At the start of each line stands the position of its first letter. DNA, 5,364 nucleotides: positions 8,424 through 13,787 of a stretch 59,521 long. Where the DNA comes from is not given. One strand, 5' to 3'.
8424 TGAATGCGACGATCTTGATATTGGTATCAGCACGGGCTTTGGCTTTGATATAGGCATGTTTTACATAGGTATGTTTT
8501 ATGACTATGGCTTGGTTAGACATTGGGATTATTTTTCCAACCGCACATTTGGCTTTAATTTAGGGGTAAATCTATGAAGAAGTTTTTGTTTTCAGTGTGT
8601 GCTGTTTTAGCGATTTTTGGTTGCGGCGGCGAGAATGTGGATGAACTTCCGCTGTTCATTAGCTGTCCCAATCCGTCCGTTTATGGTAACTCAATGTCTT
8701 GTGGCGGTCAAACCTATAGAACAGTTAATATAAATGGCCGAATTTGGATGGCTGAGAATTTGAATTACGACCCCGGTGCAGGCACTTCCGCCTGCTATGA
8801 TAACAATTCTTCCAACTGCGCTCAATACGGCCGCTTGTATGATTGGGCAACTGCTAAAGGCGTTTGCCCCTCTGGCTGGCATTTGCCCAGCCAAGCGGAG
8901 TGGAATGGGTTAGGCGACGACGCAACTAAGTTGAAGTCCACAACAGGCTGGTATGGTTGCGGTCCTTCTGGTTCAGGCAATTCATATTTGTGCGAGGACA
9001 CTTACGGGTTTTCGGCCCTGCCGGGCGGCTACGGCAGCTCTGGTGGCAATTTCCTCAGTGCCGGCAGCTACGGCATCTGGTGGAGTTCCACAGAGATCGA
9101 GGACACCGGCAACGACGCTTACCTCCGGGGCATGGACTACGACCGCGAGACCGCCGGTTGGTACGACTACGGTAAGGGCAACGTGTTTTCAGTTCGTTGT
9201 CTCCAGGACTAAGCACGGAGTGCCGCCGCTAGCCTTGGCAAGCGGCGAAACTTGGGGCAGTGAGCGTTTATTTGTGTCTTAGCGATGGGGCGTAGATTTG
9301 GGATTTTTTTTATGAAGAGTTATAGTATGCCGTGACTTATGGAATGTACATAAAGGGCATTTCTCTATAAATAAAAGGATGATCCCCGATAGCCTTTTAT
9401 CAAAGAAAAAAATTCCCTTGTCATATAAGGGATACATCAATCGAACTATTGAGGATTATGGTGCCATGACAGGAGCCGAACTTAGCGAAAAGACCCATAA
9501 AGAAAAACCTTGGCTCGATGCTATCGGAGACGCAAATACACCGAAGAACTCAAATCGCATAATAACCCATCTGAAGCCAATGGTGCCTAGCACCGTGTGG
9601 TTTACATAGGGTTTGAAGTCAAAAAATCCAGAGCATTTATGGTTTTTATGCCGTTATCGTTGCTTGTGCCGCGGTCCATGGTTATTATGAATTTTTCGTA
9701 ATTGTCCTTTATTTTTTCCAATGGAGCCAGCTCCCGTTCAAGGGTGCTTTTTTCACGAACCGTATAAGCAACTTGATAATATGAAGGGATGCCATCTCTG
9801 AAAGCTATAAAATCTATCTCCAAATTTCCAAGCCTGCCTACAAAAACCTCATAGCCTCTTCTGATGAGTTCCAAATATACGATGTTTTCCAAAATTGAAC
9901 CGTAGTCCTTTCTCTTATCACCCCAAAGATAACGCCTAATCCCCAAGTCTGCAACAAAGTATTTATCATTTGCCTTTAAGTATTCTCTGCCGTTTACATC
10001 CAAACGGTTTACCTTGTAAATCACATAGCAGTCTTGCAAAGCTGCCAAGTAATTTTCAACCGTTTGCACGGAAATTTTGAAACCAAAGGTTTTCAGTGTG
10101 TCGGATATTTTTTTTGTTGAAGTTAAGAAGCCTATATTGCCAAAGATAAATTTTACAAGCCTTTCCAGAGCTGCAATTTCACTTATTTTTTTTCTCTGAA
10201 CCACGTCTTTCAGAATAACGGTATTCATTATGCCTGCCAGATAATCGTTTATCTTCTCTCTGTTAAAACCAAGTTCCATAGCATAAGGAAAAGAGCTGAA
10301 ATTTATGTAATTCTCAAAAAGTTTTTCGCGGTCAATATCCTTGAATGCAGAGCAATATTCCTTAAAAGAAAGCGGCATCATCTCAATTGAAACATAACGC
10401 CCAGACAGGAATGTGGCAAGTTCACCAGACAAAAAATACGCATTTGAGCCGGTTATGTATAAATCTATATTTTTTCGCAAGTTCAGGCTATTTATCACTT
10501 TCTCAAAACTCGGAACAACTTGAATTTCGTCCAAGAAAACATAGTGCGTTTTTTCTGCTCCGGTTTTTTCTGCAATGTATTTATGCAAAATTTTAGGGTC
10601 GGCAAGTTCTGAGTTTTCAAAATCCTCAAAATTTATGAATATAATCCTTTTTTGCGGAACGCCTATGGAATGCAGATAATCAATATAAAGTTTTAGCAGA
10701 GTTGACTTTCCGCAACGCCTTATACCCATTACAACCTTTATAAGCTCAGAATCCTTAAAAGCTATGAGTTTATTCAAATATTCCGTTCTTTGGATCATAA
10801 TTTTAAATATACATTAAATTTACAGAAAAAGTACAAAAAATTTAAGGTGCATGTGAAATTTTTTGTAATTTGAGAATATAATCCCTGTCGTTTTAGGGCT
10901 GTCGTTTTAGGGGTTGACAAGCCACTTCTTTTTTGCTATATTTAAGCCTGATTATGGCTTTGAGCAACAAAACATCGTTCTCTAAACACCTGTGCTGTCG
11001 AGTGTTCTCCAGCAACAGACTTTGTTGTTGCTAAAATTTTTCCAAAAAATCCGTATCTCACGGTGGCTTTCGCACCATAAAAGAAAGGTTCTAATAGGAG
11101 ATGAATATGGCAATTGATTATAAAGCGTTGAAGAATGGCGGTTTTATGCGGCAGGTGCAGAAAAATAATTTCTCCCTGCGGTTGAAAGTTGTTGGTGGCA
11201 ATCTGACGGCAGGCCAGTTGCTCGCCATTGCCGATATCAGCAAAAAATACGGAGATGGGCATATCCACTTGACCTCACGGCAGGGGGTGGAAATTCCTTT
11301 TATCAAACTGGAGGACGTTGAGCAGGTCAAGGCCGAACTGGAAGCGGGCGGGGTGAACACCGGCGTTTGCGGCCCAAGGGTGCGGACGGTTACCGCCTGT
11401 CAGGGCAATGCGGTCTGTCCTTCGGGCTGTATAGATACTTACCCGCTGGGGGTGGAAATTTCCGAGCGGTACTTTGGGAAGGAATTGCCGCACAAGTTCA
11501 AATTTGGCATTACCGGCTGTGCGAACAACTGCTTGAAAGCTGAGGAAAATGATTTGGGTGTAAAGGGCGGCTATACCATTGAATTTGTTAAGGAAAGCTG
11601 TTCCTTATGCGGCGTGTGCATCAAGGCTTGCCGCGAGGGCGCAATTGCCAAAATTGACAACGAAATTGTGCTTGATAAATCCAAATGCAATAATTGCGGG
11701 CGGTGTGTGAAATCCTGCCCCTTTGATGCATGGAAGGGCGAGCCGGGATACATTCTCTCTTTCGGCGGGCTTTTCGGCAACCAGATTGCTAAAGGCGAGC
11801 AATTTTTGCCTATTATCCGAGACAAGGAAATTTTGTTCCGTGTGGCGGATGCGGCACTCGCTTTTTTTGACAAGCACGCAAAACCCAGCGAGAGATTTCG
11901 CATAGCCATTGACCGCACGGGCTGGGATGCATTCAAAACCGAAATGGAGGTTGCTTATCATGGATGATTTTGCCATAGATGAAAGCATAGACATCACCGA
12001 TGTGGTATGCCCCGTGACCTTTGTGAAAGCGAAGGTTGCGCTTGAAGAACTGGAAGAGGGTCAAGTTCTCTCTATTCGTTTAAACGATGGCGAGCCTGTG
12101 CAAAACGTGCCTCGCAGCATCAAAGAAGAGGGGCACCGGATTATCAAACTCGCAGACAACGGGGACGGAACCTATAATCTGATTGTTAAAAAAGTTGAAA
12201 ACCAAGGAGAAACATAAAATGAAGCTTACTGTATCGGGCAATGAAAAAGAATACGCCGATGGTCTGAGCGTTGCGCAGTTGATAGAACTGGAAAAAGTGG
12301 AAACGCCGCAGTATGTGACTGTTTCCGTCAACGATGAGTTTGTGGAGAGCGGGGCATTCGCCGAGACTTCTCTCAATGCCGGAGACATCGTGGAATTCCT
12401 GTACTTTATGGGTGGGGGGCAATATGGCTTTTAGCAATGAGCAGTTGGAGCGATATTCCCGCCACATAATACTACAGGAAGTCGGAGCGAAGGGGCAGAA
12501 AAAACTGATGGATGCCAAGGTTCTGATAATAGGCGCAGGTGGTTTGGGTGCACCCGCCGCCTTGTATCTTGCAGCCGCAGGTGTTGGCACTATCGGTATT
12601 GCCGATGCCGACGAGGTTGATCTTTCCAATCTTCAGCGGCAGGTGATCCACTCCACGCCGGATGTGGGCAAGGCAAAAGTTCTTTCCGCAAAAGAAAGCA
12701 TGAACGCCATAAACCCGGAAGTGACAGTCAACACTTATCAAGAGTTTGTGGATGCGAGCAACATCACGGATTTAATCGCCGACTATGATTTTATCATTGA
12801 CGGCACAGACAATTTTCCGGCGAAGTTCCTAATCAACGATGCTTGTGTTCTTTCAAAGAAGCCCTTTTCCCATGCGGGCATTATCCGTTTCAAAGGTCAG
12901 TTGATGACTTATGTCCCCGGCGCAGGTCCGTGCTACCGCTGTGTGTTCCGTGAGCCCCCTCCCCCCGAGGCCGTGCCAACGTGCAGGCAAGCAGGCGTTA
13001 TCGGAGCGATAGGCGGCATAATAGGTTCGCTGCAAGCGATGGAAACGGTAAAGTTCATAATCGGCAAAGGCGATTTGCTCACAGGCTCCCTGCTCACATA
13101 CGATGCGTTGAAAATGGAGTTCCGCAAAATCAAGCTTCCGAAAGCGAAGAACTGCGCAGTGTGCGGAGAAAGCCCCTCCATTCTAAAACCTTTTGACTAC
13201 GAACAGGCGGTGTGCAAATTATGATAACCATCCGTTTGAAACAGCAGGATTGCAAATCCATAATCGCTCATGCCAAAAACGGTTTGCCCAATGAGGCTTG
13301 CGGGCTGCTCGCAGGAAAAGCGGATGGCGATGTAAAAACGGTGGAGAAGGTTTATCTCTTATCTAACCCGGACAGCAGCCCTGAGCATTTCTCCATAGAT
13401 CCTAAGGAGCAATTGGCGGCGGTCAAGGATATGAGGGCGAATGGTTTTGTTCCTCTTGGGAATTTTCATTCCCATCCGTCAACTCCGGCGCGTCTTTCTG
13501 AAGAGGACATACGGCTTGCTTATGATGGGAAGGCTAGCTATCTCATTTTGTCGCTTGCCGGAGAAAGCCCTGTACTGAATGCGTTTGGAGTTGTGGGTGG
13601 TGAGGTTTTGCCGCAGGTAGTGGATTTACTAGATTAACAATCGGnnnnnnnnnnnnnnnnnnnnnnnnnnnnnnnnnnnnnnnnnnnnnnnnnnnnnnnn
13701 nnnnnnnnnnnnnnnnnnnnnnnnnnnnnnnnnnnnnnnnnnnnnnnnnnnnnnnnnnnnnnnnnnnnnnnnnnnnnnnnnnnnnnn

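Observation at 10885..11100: Poly-cysteine leader ORF whose CCC codons form a hairpin arm: candidate cysteine-sensing attenuator upstream of the sulfite reductase/sulfur-carrier operon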

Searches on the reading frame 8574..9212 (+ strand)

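Call 9: search_protein_families(library=pfam, proteins=[window:8574-9212:+])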
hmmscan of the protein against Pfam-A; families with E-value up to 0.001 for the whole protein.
window:8574-9212:+ (212 aa): 1 family
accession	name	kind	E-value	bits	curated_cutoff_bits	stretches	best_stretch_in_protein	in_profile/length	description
PF09603.15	Fib_succ_major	-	8.6e-27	95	33.9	1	51-210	1-186/187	Fibrobacter succinogenes major domain (Fib_succ_major)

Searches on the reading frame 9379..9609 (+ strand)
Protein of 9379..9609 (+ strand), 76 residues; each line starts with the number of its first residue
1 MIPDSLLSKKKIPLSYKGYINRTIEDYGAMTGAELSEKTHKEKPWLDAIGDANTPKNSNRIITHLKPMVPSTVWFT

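Call 9: search_protein_families(library=pfam, proteins=[window:9379-9609:+])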
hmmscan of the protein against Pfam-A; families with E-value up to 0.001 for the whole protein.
window:9379-9609:+ (76 aa): 1 family
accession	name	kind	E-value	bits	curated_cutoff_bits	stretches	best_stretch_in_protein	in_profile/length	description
PF13274.11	SocA_Panacea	-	5e-05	24.6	25.7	1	17-45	84-112/113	Antitoxin SocA-like, Panacea domain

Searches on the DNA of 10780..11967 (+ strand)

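Call 4: search_rna_families(source=window, start=10780, end=11130, threshold=evalue, max_evalue=10, show_alignments=3)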
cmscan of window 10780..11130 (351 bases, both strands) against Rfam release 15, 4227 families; matches with E-value up to 10: 7.
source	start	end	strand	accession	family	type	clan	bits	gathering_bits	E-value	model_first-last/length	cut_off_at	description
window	10998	11075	+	RF02821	V_IGR5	Gene; sRNA;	-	20.9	75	0.56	1-114/114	no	Vibrio RNA IGR5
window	10813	10925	-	RF02550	RnaG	Gene; sRNA;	-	15.7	153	4.7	1-120/120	no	RnaG sRNA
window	10806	10932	+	RF01770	rimP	Cis-reg; leader;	-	14.9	47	7.5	1-102/102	no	Gammaprotebacteria rimP leader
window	10827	10871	+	RF03839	MIR2599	Gene; miRNA;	-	14.3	120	5.7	1-132/132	no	MIR2599 microRNA precursor family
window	10959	11040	+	RF04343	Plastid-psbA-2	Cis-reg;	CL00153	13.9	55.8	9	1-60/60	no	Plastid-psbA-2 3UTR RNA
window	10965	11031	-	RF03036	osmY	Gene; sRNA;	-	13.7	46.9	1.2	1-72/72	no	osmY RNA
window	10900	10974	+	RF00114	S15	Cis-reg; leader;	CL00121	12.3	39.5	2.1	7-81/117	no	Ribosomal S15 leader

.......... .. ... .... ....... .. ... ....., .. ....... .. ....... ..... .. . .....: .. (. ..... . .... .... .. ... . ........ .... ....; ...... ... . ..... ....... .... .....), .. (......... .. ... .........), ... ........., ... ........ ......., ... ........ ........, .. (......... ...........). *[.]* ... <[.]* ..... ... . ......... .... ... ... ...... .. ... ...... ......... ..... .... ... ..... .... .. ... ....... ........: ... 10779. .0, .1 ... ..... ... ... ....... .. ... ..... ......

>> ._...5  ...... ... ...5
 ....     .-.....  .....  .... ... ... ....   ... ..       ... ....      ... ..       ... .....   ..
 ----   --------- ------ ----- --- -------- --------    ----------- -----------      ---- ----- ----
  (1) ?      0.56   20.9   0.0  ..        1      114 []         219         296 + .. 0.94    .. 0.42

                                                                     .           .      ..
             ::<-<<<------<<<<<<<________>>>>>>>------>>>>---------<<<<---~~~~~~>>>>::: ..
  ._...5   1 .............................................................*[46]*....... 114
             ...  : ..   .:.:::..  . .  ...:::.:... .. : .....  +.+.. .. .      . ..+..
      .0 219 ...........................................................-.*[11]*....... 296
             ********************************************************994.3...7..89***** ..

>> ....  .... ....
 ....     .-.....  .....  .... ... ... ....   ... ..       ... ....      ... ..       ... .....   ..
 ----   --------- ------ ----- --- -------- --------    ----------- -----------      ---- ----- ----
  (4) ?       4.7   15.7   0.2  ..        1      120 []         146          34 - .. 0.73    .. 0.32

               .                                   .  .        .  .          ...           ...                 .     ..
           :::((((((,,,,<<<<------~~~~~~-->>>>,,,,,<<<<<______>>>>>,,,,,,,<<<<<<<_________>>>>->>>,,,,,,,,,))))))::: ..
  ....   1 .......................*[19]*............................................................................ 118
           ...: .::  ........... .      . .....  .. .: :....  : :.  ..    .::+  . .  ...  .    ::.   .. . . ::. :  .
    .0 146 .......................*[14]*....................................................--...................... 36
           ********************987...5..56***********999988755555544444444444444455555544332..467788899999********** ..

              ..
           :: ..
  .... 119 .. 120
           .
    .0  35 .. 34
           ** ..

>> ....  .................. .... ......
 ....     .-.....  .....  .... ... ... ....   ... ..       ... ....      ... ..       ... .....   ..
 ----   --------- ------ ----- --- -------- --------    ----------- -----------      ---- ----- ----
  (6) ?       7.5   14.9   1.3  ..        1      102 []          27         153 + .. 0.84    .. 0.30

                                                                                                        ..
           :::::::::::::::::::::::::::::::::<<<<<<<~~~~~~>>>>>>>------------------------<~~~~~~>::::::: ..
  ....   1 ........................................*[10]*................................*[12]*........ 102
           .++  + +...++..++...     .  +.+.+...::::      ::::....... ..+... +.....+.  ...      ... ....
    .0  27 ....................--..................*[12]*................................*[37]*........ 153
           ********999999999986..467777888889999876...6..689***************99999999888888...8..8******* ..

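Call 62: search_rna_families(sources=[L041, L087, L088, L098, L099, L001, L003, L010, L014, L016, L017, L019], threshold=gathering)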
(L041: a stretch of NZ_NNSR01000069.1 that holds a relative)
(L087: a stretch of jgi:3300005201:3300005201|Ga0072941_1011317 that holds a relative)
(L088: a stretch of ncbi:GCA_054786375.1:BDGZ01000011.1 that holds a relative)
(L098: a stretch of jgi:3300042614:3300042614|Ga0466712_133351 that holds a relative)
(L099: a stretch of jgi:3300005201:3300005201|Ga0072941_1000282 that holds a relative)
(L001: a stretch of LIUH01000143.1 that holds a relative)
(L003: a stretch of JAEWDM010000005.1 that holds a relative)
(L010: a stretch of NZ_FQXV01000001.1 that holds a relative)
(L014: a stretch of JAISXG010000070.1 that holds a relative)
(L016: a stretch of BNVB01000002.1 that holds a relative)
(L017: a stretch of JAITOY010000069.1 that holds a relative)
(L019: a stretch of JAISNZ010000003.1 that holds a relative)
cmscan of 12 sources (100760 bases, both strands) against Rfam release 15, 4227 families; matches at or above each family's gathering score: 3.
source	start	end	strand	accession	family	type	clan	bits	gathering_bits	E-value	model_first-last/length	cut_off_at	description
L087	3708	3780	-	RF00005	tRNA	Gene; tRNA;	CL00001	70.2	29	4.4e-13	1-71/71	no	tRNA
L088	1108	1176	+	RF01730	Termite-leu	Cis-reg;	-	56.8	51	8.4e-10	1-78/78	no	Termite-leu RNA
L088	10719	10787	+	RF01730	Termite-leu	Cis-reg;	-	56.8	51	8.4e-10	1-78/78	no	Termite-leu RNA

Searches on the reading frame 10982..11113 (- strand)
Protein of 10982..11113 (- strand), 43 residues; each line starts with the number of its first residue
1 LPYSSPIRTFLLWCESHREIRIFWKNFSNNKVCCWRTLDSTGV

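Call 40: find_homologous_proteins(query=window:10982-11113:-, max_evalue=10)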
Query window:10982-11113:-: no candidate shares three 5-residue words with the query. No homologue found.

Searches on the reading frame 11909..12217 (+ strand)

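Call 9: search_protein_families(library=pfam, proteins=[window:11909-12217:+])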
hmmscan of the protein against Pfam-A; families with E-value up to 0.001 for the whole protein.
window:11909-12217:+ (102 aa): 1 family
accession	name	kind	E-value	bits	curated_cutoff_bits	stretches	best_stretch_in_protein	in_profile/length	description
PF01206.22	TusA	-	3.4e-19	68.9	28.6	1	26-95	2-70/70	Sulfurtransferase TusA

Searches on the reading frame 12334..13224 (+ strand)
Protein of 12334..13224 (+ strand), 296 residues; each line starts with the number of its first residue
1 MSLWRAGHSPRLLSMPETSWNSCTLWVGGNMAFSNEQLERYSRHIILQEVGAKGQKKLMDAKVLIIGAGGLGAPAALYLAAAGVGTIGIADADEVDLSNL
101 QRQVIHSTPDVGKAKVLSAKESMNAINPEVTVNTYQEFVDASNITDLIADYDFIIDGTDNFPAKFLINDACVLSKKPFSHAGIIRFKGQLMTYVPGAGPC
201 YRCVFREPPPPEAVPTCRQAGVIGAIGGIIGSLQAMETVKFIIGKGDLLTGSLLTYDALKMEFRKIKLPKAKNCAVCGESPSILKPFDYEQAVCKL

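Call 9: search_protein_families(library=pfam, proteins=[window:12334-13224:+])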
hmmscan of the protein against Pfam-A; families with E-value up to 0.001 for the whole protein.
window:12334-13224:+ (296 aa): 2 families
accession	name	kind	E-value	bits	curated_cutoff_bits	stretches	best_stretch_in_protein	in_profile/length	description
PF00899.27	ThiF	-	3e-85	285.6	28.1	1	41-275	1-237/238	ThiF family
PF03435.24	Sacchrp_dh_NADP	-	0.00089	20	25.1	0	63-171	1-88/129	Saccharopine dehydrogenase NADP binding domain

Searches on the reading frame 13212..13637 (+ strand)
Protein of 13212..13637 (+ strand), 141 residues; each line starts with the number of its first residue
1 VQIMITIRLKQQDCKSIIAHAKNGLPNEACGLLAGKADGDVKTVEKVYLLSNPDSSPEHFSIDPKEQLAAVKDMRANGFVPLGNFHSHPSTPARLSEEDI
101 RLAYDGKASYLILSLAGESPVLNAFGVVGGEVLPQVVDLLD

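Call 9: search_protein_families(library=pfam, proteins=[window:13212-13637:+])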
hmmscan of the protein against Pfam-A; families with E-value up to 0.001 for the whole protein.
window:13212-13637:+ (141 aa): 1 family
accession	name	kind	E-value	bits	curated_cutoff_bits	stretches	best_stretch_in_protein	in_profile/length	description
PF14464.11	Prok-JAB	-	7.8e-23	81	25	1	15-115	6-103/114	Prokaryotic homologs of the JAB domain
